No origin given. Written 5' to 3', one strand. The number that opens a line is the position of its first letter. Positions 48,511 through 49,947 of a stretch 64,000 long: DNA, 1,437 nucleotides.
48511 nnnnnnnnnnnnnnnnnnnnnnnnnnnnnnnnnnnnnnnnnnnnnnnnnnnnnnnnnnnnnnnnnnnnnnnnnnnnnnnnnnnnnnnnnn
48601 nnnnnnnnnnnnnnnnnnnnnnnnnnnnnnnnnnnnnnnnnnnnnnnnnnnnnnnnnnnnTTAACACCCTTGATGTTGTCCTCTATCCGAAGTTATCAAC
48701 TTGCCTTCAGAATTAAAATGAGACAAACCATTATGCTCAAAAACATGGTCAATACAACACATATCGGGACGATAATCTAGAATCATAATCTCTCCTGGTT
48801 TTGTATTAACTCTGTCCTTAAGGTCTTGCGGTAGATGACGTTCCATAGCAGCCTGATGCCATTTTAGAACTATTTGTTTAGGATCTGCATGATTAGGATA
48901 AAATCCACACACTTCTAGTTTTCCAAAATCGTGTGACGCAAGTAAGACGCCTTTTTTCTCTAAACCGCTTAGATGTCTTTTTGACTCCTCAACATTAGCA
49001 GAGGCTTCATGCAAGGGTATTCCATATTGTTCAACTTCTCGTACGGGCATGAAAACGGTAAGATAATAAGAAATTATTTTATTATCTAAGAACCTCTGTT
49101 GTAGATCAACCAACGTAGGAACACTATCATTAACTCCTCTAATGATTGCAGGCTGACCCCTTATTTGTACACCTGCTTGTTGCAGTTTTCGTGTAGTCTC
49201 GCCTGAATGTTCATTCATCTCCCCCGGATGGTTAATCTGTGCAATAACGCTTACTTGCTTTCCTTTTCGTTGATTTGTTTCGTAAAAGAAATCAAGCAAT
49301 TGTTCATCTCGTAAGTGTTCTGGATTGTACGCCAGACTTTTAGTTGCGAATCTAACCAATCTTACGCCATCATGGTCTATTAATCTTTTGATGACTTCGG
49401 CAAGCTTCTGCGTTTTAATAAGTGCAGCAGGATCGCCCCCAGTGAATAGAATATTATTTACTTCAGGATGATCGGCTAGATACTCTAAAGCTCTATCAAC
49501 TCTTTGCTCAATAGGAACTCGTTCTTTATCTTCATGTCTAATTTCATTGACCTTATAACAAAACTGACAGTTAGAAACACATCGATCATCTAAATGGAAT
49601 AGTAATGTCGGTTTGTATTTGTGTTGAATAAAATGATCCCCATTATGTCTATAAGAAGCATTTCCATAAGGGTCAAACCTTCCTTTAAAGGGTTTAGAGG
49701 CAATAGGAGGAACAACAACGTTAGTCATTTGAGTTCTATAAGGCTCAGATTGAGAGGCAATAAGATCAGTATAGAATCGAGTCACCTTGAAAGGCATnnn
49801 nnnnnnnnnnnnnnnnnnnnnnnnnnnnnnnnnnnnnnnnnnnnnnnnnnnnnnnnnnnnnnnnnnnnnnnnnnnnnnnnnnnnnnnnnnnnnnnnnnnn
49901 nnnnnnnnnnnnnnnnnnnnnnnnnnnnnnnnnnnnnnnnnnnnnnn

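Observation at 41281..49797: Island cargo: co-directional operon of a KamA-like radical SAM enzyme, a beta-helix protein, a 7-bladed FG-GAP propeller fused to a zincin, a Cys-rich membrane protein and a secreted protein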

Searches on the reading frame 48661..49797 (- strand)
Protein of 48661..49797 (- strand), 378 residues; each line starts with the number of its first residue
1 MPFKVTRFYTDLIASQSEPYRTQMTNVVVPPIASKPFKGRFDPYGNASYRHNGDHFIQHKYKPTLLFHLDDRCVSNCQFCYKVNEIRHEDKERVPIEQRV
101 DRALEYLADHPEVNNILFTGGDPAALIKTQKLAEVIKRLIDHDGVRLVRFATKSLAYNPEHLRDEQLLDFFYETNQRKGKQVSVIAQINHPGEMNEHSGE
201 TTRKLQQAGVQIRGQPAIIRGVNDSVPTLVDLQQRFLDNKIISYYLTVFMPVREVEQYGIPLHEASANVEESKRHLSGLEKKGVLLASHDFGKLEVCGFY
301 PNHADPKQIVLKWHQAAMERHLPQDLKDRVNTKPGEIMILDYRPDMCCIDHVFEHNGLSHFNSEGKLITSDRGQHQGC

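Call 3: search_protein_families(library=pfam, proteins=[window:48661-49797:-], max_evalue=0.01)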
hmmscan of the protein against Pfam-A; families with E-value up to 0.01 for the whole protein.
window:48661-49797:- (378 aa): 2 families
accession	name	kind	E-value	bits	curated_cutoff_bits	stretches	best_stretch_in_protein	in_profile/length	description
PF04055.27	Radical_SAM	-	8.2e-09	36.3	29.5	1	72-164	6-96/166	Radical SAM superfamily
PF13353.11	Fer4_12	-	6.4e-05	23.7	22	1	72-140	14-78/137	4Fe-4S single cluster domain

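Call 4: search_protein_families(library=ncbifam, proteins=[window:48661-49797:-], max_evalue=0.01)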
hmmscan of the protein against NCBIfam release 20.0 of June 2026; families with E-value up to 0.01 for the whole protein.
window:48661-49797:- (378 aa): 15 families
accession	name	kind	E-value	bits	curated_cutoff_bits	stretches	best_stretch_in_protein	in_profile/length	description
TIGR00238.1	TIGR00238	subfamily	1.2e-40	139.5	199.2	1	1-280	53-321/331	KamA family radical SAM protein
TIGR03822.1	AblA_like_2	hypoth_equivalog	3.2e-34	118.4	396.25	1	40-281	67-299/321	lysine-2,3-aminomutase-like protein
TIGR03821.1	EFP_modif_epmB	equivalog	6.1e-31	107.6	369.3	1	41-278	76-302/321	EF-P beta-lysylation protein EpmB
TIGR04468.1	arg_2_3_am_muta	equivalog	2.3e-27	95.9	600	1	4-312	43-343/351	arginine 2,3-aminomutase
TIGR03820.1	lys_2_3_AblA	equivalog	2.6e-26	92.3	525.4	1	39-312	86-349/417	lysine 2,3-aminomutase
TIGR04368.1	Glu_2_3_NH3_mut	equivalog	6.4e-26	90.8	650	1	3-314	95-396/404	glutamate 2,3-aminomutase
TIGR04038.1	tatD_link_rSAM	subfamily_domain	1.1e-05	25.3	129.7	1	63-156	8-99/192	TatD family nuclease-associated radical SAM protein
TIGR04347.1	pseudo_SAM_Halo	equivalog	4.2e-05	23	525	1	57-148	32-116/390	TIGR04347 family pseudo-SAM/SPASM protein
NF038283.1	viperin_w_prok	equivalog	5.3e-05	22.5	180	1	67-137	6-77/281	viperin family antiviral radical SAM protein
TIGR02491.1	NrdG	equivalog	0.00011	22.2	126.1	1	73-139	25-90/154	anaerobic ribonucleoside-triphosphate reductase activating protein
TIGR02666.1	moaA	equivalog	0.00057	18.9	284.05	1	69-153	16-99/336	GTP 3',8-cyclase MoaA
NF047865.1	rSAM_PapB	equivalog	0.0023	17.2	340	1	67-138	7-77/330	PapB family radical SAM/SPASM ranthipeptide maturase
TIGR04078.1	rSAM_yydG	equivalog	0.0029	17.1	300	1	65-140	3-73/309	YydG family radical SAM peptide epimerase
NF045646.2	rSAM_Se_TrsS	equivalog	0.003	16.1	490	1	64-156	87-172/441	radical SAM (seleno)protein TrsS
TIGR03977.1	rSAM_pair_HxsC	equivalog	0.0051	15.7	267.9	1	67-141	29-95/292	His-Xaa-Ser system radical SAM maturase HxsC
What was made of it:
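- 48661..49797 (-): KamA-family radical SAM aminomutase-like gene. It is an orphan of a tRNA_edit/rSAM pair and not part of the cassette. TIGR00238 139.5 bits, below the 199.2 cutoff (call 4).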

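Call 11: find_homologous_proteins(query=window:48661-49797:-, max_evalue=0.00001)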
Query window:48661-49797:- (378 aa): 126 proteins with E <= 0.00001 among 1535 candidates; the best 120 are listed.
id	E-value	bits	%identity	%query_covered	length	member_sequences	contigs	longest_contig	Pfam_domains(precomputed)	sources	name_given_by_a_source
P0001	1.5e-260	882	100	100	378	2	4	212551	PF04055.28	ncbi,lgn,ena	ncbi:MAG: radical SAM protein [Nanoarchaeota archaeon]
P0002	2.5e-221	753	85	98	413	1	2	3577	PF04055.28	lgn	-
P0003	2.0e-210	717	83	97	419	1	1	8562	PF04055.28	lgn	-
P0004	6.6e-171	587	67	97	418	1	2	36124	PF04055.28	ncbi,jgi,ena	-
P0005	1.4e-170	586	68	97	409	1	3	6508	PF04055.28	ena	-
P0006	2.7e-170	585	67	97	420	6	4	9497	PF04055.28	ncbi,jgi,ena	-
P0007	3.0e-169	581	69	97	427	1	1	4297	PF04055.28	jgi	jgi:lysine 2,3-aminomutase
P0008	1.4e-168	579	67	97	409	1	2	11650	PF04055.28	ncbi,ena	-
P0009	2.4e-168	578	66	98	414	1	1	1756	PF04055.28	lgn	-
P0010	1.1e-167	576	65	97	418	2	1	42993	PF04055.28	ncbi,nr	ncbi:4Fe-4S cluster-binding domain-containing protein [Candidatus Pacearchaeota archaeon]|nr:4Fe-4S 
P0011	4.1e-167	574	67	97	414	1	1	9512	PF04055.28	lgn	-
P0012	8.7e-167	573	64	100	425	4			PF04055.28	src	-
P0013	2.0e-165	569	67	97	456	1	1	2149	PF04055.28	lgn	-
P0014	4.8e-165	567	67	97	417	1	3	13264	-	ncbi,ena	-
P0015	2.3e-164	565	64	98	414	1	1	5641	PF04055.28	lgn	-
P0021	1.1e-159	550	62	98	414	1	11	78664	PF04055.28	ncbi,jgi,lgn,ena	jgi:KamA family protein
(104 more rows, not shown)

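Call 12: find_encoding_contigs(protein=P0004, flank=8000, max_places=3)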
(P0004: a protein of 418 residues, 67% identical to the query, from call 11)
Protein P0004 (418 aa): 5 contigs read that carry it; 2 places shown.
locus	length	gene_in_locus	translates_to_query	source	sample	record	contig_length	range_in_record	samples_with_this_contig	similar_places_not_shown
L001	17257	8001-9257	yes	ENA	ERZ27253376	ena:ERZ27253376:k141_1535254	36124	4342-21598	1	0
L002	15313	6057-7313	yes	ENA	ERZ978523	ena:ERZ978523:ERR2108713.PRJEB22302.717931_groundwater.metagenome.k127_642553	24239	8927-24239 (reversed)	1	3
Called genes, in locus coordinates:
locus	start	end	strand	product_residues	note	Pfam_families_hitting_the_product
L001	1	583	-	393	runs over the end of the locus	PF01926:MMR_HSR1, PF02421:FeoB_N (faint), PF08438:YGR210-like_G4, PF02824:TGS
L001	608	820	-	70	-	-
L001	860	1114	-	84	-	-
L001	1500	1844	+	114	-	PF09685:MamF_MmsF (faint)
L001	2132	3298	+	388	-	-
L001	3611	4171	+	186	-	PF00078:RVT_1 (faint)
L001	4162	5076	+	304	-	PF00078:RVT_1, PF14493:HTH_40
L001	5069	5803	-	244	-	-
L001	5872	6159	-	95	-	-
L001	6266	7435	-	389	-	PF01022:HTH_5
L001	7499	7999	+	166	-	PF04073:tRNA_edit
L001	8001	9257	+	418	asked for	PF04055:Radical_SAM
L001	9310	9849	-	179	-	-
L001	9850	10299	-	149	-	-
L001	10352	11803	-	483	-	PF12161:HsdM_N, PF02384:N6_Mtase, PF01170:UPF0020, PF20473:MmeI_Mtase (faint), PF07669:Eco57I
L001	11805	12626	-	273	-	-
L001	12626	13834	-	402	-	PF01420:Methylase_S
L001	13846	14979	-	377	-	-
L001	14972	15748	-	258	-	-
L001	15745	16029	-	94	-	-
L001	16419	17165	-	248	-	PF12686:DUF3800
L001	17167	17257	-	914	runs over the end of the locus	PF04313:HSDR_N (weak), PF00271:Helicase_C (faint), PF00270:DEAD, PF04851:ResIII, PF18766:SWI2_SNF2, PF08463:EcoEI_R_C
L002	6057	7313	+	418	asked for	PF04055:Radical_SAM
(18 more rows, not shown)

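Call 13: find_encoding_contigs(protein=P0010, flank=8000, max_places=2)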
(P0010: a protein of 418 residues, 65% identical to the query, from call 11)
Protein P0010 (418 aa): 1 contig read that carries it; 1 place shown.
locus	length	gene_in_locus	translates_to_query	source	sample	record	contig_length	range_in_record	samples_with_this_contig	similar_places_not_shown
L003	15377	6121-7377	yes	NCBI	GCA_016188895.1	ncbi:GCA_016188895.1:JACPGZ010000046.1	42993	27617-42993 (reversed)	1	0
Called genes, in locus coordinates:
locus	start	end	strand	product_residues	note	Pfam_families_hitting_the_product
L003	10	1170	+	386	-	-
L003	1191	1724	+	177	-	-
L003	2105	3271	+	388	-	PF00589:Phage_integrase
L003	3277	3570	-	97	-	-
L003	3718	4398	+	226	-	-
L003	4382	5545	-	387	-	PF13412:HTH_24 (faint), PF01022:HTH_5, PF12840:HTH_20 (weak)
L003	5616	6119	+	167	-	PF04073:tRNA_edit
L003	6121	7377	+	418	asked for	PF04055:Radical_SAM (weak)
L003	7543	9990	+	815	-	PF01555:N6_N4_Mtase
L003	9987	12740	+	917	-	PF04851:ResIII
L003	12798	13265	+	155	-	-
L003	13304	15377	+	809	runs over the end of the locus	PF09254:FokI_cleav_dom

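Call 14: find_encoding_contigs(protein=P0021, flank=8000, max_places=3)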
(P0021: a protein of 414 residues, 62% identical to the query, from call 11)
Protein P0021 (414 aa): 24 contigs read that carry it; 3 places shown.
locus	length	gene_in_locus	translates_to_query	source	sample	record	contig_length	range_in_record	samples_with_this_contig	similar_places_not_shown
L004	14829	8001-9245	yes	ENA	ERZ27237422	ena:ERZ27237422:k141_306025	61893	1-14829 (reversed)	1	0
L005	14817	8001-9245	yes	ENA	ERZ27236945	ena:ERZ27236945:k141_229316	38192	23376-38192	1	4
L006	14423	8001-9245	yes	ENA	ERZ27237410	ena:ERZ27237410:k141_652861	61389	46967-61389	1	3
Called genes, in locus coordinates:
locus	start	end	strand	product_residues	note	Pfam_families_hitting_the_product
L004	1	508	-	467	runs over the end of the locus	PF22578:GGR_cat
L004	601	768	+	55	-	-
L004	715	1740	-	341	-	PF26356:Pelota_N, PF03464:eRF1_2 (faint)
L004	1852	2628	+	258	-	-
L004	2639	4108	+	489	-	PF01409:tRNA-synt_2d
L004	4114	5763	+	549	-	PF03483:B3_4, PF03484:B5, PF17759:tRNA_synthFbeta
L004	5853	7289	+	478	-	PF01139:RtcB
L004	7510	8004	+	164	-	PF04073:tRNA_edit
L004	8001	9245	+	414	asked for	PF04055:Radical_SAM (faint)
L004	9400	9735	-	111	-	PF01900:RNase_P_Rpp14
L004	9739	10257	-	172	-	-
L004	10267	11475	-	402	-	PF13191:AAA_16 (weak), PF13401:AAA_22 (weak), PF00004:AAA (faint), PF22703:Cdc6_lid, PF09079:WHD_Cdc6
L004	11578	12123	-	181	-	PF01725:Ham1p_like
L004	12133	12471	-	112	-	PF01176:eIF-1a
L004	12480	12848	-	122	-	PF01873:eIF-5_eIF-2B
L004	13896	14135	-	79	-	-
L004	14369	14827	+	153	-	?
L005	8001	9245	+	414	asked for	PF04055:Radical_SAM (faint)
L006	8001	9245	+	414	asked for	PF04055:Radical_SAM (faint)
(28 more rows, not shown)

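Call 20: find_encoding_contigs(protein=P0003, flank=8000, max_places=2)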
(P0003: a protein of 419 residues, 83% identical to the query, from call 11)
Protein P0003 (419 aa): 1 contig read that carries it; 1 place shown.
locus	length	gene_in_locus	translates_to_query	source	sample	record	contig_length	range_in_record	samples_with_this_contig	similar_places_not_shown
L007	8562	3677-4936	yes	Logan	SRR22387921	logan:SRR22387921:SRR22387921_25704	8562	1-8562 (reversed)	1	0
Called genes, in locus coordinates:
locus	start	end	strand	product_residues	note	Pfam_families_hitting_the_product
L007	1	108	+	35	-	?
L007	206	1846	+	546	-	-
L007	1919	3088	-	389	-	PF01022:HTH_5, PF12840:HTH_20 (weak), PF13412:HTH_24 (weak)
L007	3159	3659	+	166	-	PF04073:tRNA_edit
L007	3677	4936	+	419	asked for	PF04055:Radical_SAM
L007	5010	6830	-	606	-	PF00404:Dockerin_1 (weak)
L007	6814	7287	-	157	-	-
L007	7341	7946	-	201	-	PF03575:Peptidase_S51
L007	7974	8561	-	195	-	?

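Call 21: find_encoding_contigs(protein=P0001, flank=10000, max_places=4)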
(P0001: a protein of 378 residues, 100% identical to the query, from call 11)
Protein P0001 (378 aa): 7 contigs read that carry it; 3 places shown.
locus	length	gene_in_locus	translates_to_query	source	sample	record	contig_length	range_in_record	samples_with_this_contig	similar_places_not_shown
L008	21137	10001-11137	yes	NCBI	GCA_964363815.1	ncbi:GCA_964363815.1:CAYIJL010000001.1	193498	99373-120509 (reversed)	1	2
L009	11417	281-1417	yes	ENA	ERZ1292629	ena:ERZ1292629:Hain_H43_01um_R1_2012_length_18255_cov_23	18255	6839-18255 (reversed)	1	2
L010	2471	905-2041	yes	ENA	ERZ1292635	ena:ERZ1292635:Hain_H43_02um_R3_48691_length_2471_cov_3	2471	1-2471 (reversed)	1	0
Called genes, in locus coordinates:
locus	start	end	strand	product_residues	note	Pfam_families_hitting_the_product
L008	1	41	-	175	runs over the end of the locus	PF01928:CYTH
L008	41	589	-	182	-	PF04011:LemA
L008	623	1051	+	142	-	-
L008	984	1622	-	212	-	PF09997:DUF2238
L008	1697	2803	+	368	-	PF00266:Aminotran_5, PF00155:Aminotran_1_2, PF01212:Beta_elim_lyase (weak), PF01041:DegT_DnrJ_EryC1 (weak)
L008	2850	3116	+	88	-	-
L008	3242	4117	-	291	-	PF00535:Glycos_transf_2, PF13641:Glyco_tranf_2_3, PF13506:Glyco_transf_21, PF13632:Glyco_trans_2_3 (weak)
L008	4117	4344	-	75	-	-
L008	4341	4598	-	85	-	PF18893:DUF5652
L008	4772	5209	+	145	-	PF22811:Zn_ribbon_NrdR, PF03477:ATP-cone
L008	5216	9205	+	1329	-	PF00317:Ribonuc_red_lgN (weak), PF08471:Ribonuc_red_2_N (faint), PF02867:Ribonuc_red_lgC, PF14890:Intein_splicing, PF14528:LAGLIDADG_3, PF12637:TSCPD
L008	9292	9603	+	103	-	PF00085:Thioredoxin, PF13098:Thioredoxin_2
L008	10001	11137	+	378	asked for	PF04055:Radical_SAM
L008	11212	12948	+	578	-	PF05048:NosD, PF13229:Beta_helix, PF05048:NosD, PF13229:Beta_helix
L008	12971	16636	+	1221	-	PF01839:FG-GAP (faint), PF13517:FG-GAP_3, PF00041:fn3 (weak)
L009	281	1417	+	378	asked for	PF04055:Radical_SAM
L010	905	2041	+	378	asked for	PF04055:Radical_SAM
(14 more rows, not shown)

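Call 26: find_encoding_contigs(protein=P0002, flank=5000, max_places=2)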
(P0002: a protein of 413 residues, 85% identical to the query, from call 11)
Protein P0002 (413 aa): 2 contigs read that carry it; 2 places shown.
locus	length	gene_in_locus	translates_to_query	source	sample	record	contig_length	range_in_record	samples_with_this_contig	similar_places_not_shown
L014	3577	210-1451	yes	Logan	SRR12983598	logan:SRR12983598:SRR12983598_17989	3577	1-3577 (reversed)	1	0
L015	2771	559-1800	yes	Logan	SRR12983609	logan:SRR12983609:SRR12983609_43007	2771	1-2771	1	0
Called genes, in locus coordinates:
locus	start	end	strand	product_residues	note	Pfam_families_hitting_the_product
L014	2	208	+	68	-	?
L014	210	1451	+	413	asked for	PF04055:Radical_SAM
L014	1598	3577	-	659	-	?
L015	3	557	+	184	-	?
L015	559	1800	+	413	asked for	PF04055:Radical_SAM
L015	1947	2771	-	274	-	?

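Call 28: search_solved_structures(query=window:48661-49797:-, max_evalue=0.001, show_alignments=2)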
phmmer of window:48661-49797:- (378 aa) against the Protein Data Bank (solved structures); distinct sequences matched with E-value up to 0.001: 1.
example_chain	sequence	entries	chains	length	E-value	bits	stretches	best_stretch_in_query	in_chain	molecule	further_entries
2a5h_A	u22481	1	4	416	3e-20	76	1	57-279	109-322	L-lysine 2,3-aminomutase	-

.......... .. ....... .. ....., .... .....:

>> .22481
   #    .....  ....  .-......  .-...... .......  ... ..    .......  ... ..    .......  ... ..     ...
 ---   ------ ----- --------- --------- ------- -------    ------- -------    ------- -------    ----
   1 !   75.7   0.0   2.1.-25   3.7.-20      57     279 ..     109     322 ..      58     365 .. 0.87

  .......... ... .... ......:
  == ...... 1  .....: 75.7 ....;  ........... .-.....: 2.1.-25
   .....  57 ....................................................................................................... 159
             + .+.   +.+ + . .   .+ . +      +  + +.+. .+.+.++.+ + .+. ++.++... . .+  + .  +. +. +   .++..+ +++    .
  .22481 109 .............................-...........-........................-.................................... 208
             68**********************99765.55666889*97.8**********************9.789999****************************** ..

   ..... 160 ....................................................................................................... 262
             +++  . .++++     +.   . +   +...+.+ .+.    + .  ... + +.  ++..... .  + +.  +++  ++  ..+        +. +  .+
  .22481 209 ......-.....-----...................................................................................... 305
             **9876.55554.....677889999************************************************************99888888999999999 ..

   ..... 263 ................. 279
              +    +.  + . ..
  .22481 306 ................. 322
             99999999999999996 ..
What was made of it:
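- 48661..49797 (-): 2A5H LAM E 3e-20 (call 28).
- On KamA family radical SAM aminomutase (TIGR00238): The alignment to 2A5H ends at query residue 279 (call 28).
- On Lysine 2,3-aminomutase (AblA/KamA equivalog TIGR03820): Asp293 aligns with the invariant Met250 (call 28).
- Closest known: KamA family radical SAM/PLP amino-acid 2,3-aminomutases. Same: Alignable to C. subterminale LAM 2A5H over ~220 residues (E 3e-20, call 28).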
